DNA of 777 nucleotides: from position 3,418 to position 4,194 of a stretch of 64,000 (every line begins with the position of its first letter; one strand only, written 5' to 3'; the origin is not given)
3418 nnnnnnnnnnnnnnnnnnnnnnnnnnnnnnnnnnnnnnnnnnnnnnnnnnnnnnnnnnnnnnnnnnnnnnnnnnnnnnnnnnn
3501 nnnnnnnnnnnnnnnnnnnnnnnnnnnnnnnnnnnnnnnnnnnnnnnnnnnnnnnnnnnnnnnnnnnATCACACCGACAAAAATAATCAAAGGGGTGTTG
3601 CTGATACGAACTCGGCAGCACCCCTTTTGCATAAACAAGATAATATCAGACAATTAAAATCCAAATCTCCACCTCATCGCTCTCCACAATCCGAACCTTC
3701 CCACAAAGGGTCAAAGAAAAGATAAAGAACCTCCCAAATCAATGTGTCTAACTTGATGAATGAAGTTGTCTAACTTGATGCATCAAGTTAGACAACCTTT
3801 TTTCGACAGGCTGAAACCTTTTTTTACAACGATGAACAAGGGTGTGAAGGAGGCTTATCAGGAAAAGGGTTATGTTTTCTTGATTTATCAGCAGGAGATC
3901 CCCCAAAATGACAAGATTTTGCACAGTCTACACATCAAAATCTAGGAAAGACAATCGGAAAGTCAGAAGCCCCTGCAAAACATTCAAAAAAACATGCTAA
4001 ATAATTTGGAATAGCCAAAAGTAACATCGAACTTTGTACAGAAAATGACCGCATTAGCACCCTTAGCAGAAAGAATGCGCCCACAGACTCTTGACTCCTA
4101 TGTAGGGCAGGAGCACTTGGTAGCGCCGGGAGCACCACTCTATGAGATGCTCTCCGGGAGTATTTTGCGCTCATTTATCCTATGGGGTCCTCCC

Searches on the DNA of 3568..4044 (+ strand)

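Call 18: build_rna_model(alignment_id=A2, structure=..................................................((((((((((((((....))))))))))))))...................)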
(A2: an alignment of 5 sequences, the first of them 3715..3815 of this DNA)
Model R1 built from alignment A2 (5 sequences, 101 columns); structure: as given.
model positions 101; base pairs 14; branch points 0; effective number of sequences 1.78; information 0.589 bits per position. Calibrated on 0.2 Mb of random sequence (short: E-values are rough).
structure used (alignment columns):
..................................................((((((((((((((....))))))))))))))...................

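Call 19: search_with_rna_model(model_id=R1, sources=[window, L001, L002, L003, L004, L005, L006, L007, L008, L009, L010, L011, L012, L013, L014, L015, L016, L017, L018, L019, L020, L021, L022, L023, L024, L025, L026, L027, L028, L029, L030, L031, L032, L033, L034, L035, L036, L037, L038, L039, L077, L079, L080], max_evalue=1)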
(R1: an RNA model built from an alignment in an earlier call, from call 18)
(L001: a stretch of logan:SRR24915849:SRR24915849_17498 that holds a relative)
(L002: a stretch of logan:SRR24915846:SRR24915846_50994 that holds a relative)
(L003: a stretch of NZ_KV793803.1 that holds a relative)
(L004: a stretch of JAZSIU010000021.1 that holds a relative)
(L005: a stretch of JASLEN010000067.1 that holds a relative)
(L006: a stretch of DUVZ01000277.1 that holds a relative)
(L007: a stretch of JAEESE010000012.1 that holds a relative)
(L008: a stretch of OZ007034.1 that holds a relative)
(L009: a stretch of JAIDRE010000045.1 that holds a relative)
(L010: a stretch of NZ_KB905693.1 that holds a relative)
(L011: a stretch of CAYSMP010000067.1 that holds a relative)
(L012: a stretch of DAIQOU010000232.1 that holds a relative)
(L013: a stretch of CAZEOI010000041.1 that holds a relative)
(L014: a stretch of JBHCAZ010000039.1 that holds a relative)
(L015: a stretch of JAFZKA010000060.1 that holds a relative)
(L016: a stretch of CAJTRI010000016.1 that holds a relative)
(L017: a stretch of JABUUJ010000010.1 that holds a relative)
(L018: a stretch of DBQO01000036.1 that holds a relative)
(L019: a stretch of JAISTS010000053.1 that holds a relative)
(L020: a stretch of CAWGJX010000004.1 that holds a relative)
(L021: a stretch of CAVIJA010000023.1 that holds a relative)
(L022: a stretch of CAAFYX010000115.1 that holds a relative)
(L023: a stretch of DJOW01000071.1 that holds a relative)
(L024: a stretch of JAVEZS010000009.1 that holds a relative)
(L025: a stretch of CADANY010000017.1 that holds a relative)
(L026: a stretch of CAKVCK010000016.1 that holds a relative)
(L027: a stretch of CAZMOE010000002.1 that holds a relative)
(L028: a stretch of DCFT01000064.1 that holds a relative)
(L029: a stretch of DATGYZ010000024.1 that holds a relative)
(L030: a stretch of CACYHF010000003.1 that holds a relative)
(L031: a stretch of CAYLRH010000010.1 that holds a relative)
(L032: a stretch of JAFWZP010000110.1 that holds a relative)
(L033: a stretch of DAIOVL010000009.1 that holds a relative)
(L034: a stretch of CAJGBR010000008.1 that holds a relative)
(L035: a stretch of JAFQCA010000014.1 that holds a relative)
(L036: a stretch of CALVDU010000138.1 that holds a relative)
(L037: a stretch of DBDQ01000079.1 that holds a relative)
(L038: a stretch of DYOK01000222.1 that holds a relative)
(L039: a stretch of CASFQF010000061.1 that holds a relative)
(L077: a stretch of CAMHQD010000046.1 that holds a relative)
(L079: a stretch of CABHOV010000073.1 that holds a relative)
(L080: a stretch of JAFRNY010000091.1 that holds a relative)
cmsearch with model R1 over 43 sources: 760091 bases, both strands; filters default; matches with E-value up to 1: 17.
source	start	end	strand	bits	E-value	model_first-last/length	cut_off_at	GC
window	49011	49111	-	114.7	1e-19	1-101/101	no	0.34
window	3715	3815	+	112.9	2.3e-19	1-101/101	no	0.36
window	22285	22385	+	106.7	4.1e-18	1-101/101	no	0.39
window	57709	57809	+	105.6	6.6e-18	1-101/101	no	0.42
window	10555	10655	+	101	5.4e-17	1-101/101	no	0.39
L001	1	65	+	69.1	1.3e-10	37-101/101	5'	0.4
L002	1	65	+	69.1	1.3e-10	37-101/101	5'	0.4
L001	10674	10748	-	61.2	4.9e-09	27-101/101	5'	0.33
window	3746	3824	-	48.2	2e-06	1-101/101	no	0.35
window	49021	49080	+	43.1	2.1e-05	42-101/101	no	0.32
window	22316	22419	-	40.3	7.4e-05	1-101/101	no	0.42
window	57740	57792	-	40.1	8e-05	49-101/101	no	0.32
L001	6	46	-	36.3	0.00045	51-91/101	no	0.32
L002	6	46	-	36.3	0.00045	51-91/101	no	0.32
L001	10664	10743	+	31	0.0052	1-101/101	no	0.34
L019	1465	1571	-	24.8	0.092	1-101/101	no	0.33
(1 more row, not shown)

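Call 30: search_with_rna_model(model_id=R1, sources=[L083, L084, L085], max_evalue=10, filters=off)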
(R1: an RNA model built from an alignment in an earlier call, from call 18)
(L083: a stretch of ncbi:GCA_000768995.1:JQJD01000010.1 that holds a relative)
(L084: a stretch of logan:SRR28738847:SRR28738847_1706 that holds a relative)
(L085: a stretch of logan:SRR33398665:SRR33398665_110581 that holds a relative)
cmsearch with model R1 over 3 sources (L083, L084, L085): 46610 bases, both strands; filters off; matches with E-value up to 10: 3.
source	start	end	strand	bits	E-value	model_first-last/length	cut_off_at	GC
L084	18548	18642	+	13.6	0.96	1-101/101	no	0.41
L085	1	29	-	11.1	3.1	1-101/101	no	0.38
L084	11748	11778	+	9.4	6.7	51-82/101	no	0.45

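Call 37: search_with_rna_model(model_id=R1, sources=[L086, L087, L088, L089, L090], max_evalue=10, filters=off, show_alignments=4)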
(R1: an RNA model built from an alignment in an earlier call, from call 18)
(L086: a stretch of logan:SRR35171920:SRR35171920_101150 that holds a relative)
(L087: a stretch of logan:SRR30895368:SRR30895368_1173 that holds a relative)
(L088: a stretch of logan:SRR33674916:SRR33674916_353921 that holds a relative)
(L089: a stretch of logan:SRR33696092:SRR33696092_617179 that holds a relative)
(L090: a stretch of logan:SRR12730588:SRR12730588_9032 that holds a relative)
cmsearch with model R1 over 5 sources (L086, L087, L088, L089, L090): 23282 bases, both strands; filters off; matches with E-value up to 10: 10.
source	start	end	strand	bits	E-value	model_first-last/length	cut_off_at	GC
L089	1961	2011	+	31.1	0.00015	1-101/101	no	0.33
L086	6824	6869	+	31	0.00016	1-101/101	no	0.3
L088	3944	3989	+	30.8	0.00018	1-101/101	no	0.33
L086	6630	6664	-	11.2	1.5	51-89/101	no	0.54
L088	3752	3784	-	10.7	1.8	51-87/101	no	0.55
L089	1769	1801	-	10.7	1.8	51-87/101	no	0.55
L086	6637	6671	+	10.7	1.8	51-89/101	no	0.54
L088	3757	3791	+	10.7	1.8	51-89/101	no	0.54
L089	1774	1808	+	10.7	1.8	51-89/101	no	0.54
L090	3567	3663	-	8.2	5.9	1-101/101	no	0.44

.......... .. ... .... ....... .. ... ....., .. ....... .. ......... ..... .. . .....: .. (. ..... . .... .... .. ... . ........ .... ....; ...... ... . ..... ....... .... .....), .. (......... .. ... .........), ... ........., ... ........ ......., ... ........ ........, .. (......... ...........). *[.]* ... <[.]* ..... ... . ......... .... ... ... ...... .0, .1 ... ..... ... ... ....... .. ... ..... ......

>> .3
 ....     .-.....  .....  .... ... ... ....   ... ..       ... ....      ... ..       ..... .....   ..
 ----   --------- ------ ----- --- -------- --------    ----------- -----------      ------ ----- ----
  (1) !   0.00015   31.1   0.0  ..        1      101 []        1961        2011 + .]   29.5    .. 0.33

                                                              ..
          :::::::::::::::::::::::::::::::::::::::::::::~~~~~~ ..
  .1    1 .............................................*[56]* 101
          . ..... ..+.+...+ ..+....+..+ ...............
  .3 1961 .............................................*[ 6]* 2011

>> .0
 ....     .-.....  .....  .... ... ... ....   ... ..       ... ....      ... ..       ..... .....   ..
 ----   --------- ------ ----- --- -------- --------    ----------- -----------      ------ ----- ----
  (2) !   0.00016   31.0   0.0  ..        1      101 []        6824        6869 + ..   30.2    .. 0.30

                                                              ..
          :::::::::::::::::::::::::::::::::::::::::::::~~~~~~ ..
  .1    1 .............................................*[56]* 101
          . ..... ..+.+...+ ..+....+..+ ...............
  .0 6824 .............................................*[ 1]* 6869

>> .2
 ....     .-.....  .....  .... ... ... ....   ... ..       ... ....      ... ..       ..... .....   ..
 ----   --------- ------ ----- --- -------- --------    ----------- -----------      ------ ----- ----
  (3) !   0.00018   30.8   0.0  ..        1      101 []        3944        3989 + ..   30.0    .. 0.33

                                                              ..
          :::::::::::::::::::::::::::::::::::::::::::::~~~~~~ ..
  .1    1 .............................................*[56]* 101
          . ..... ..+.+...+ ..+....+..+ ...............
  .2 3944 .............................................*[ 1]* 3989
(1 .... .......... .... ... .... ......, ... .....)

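Call 42: search_rna_families(source=window, start=3568, end=4044, threshold=evalue, max_evalue=10)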
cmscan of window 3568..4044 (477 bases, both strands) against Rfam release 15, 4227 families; matches with E-value up to 10: 10.
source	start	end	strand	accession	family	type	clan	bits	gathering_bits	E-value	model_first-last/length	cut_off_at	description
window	3710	3811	+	RF02905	sRNA41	Gene; sRNA;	-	27.1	45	0.02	1-113/113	no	Archaeal Small RNA 41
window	3749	3805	+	RF02386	sau-19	Gene; sRNA;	-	20.1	80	0.48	1-75/75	no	Staphylococcus sRNA sau-19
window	3856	3921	-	RF02281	TtnuCD4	Gene; snRNA; snoRNA; CD-box;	-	18.7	60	0.62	1-60/60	no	Tetrahymena snoRNA TtnuCD4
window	3761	3801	+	RF03926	MIR1435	Gene; miRNA;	-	18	94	5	1-186/186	no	MIR1435 microRNA precursor family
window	3743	3796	+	RF04156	MIR2670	Gene; miRNA;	-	16.4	117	0.49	1-200/200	no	MIR2670 microRNA precursor family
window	3745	3794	+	RF04209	MIR7533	Gene; miRNA;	-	16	230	0.89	1-249/249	no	MIR7533 microRNA precursor family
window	3768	3787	+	RF01082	SBWMV1_UPD-PKh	Cis-reg;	-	15.8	32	3.4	1-25/25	no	Pseudoknot of upstream pseudoknot domain (UPD) of the 3'UTR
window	3813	3873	+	RF02266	XIST_intron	Gene; lncRNA;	-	15.2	70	8.4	1-68/68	no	XIST 3' intron conserved motif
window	3746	3813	-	RF00927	mir-582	Gene; miRNA;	-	14.8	84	6.4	1-83/83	no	mir-582 microRNA precursor family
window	3982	4032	-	RF02300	TtnuCD24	Gene; snRNA; snoRNA; CD-box;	-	14.5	75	9.5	1-58/58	no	Tetrahymena snoRNA TtnuCD24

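Call 47: search_with_rna_model(model_id=R1, sources=[L091, L092, L093, L094], max_evalue=1, filters=off, show_alignments=6)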
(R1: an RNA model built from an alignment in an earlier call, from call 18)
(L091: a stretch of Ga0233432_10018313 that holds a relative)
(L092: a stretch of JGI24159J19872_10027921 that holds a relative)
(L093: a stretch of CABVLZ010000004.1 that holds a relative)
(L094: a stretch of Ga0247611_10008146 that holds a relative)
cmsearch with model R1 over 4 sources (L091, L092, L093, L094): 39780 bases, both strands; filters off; matches with E-value up to 1: 3.
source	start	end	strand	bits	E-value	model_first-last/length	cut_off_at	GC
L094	105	205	-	20.6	0.033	1-101/101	no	0.33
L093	11377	11455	+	15.3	0.38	1-101/101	no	0.24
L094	78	174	+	13.8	0.76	1-101/101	no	0.4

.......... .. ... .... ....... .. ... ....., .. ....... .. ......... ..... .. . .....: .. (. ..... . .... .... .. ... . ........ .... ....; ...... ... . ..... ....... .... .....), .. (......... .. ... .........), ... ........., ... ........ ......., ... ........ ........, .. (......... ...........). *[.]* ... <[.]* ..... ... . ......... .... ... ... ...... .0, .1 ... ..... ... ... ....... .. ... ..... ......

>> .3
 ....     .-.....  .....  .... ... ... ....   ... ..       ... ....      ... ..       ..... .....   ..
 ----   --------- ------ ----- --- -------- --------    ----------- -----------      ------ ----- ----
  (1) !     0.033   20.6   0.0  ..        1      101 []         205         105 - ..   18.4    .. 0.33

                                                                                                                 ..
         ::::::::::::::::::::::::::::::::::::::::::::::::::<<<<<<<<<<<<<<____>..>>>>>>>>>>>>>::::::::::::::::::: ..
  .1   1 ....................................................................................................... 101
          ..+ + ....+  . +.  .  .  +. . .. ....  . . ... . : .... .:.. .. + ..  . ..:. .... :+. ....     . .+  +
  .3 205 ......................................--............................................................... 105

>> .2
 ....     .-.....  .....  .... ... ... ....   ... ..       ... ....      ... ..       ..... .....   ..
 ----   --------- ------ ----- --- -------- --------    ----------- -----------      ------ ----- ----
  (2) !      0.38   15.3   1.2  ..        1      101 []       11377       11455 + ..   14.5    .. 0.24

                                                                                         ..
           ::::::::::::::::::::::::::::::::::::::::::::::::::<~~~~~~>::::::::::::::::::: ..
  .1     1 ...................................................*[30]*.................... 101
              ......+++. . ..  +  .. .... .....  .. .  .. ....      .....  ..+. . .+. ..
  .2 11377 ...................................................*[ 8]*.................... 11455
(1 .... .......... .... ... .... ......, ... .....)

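Call 54: search_with_rna_model(model_id=R1, sources=[L095, L097], max_evalue=1, filters=off)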
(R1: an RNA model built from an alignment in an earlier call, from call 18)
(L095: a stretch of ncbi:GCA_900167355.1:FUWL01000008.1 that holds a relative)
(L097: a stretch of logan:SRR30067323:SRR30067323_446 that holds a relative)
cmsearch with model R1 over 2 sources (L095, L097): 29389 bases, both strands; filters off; matches with E-value up to 1: 3.
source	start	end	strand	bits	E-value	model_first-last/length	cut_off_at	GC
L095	6596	6708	-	15.1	0.31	1-101/101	no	0.37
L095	6609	6709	+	14.7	0.37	1-101/101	no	0.36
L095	21008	21108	-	14.5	0.41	1-101/101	no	0.4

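Call 59: search_with_rna_model(model_id=R1, sources=[L098], max_evalue=1, filters=off, show_alignments=3)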
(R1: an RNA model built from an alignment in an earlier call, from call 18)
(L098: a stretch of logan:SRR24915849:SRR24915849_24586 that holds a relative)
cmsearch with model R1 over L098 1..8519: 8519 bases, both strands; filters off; matches with E-value up to 1: 7.
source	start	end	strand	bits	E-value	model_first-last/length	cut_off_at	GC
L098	8328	8427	-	53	2.4e-09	1-101/101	no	0.42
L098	1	51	-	44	1.5e-07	1-101/101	no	0.33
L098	8326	8418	+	25.8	0.00065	1-101/101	no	0.44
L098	4801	4896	+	15.1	0.088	1-101/101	no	0.28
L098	8210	8313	+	13.5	0.19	1-101/101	no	0.41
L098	7364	7463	-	10.5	0.74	1-101/101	no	0.4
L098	4832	4916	-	9.9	1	1-101/101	no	0.28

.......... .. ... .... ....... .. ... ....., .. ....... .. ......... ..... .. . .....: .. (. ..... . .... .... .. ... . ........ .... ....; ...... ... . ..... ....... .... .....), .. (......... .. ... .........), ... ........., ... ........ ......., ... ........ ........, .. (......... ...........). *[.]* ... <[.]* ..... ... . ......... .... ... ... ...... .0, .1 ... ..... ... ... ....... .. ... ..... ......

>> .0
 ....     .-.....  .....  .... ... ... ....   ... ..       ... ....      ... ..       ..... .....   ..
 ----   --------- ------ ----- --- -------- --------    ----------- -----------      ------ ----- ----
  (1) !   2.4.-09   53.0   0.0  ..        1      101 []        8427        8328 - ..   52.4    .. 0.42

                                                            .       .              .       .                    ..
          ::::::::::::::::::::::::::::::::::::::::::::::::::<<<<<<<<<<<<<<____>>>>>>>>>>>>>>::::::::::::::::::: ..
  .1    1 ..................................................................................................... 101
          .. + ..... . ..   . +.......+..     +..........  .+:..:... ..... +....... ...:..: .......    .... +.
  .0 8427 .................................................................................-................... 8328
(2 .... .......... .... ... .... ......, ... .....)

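Call 61: search_dna_similar(query=window:3715-3815:+, collection=plasmids, mode=distant, max_evalue=0.01, max_rows=10)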
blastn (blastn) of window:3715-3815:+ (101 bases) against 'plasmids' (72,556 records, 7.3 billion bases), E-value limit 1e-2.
No match.

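Call 62: search_dna_similar(query=window:3715-3815:+, collection=phages, mode=distant, max_evalue=0.01, max_rows=10)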
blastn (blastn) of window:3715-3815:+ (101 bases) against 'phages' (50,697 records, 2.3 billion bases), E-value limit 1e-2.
No match.
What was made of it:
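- Tried and rejected: BLAST of c1 gave no match (calls 61, 62).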

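Call 80: search_with_rna_model(model_id=R1, source=window, max_evalue=5, filters=off)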
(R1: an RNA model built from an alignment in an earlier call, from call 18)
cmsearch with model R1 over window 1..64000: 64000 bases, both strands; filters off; matches with E-value up to 5: 13.
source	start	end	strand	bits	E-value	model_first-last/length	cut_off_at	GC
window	49011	49111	-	114.7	8.5e-21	1-101/101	no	0.34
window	3715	3815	+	112.9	1.9e-20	1-101/101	no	0.36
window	22285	22385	+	106.7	3.4e-19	1-101/101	no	0.39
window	57709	57809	+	105.6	5.5e-19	1-101/101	no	0.42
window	10555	10655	+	101.1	4.5e-18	1-101/101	no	0.39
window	3746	3846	-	48.6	1.4e-07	1-101/101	no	0.38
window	49021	49080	+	43.1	1.7e-06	42-101/101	no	0.32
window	22316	22419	-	40.3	6.2e-06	1-101/101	no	0.42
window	57740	57792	-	40.1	6.7e-06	49-101/101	no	0.32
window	10586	10645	-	25.5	0.0057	42-101/101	no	0.35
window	56002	56101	+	18.4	0.14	1-101/101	no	0.38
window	38108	38171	+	17.1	0.26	1-101/101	no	0.41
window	56029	56091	-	13.5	1.4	42-101/101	no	0.41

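Call 84: search_with_rna_model(model_id=R1, sources=[L099, L100, L101, L102, L103, L104], max_evalue=1, filters=off, show_alignments=4)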
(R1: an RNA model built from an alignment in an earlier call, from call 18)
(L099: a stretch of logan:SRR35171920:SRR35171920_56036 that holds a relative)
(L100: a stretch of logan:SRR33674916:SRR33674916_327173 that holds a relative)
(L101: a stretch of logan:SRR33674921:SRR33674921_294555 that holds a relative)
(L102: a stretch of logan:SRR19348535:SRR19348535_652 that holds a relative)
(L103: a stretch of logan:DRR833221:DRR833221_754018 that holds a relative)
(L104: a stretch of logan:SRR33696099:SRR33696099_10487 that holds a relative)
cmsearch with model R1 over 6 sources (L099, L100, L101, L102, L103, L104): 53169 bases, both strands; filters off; matches with E-value up to 1: 12.
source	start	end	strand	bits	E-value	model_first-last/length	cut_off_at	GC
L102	4102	4199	-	29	0.00091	1-101/101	no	0.39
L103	7177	7272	+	25.3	0.0051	1-101/101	no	0.41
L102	1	49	-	22.7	0.017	1-101/101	no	0.31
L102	7318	7414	+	17.7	0.17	1-101/101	no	0.46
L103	78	174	+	17.7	0.17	1-101/101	no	0.46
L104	355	451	+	17.7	0.17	1-101/101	no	0.46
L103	7203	7303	-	16.1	0.35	1-101/101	no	0.42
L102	7345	7436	-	15.6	0.45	1-101/101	no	0.45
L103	105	196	-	15.6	0.45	1-101/101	no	0.45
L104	382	473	-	15.6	0.45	1-101/101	no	0.45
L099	2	72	+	15.3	0.52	31-101/101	no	0.35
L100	2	72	+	15.3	0.52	31-101/101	no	0.35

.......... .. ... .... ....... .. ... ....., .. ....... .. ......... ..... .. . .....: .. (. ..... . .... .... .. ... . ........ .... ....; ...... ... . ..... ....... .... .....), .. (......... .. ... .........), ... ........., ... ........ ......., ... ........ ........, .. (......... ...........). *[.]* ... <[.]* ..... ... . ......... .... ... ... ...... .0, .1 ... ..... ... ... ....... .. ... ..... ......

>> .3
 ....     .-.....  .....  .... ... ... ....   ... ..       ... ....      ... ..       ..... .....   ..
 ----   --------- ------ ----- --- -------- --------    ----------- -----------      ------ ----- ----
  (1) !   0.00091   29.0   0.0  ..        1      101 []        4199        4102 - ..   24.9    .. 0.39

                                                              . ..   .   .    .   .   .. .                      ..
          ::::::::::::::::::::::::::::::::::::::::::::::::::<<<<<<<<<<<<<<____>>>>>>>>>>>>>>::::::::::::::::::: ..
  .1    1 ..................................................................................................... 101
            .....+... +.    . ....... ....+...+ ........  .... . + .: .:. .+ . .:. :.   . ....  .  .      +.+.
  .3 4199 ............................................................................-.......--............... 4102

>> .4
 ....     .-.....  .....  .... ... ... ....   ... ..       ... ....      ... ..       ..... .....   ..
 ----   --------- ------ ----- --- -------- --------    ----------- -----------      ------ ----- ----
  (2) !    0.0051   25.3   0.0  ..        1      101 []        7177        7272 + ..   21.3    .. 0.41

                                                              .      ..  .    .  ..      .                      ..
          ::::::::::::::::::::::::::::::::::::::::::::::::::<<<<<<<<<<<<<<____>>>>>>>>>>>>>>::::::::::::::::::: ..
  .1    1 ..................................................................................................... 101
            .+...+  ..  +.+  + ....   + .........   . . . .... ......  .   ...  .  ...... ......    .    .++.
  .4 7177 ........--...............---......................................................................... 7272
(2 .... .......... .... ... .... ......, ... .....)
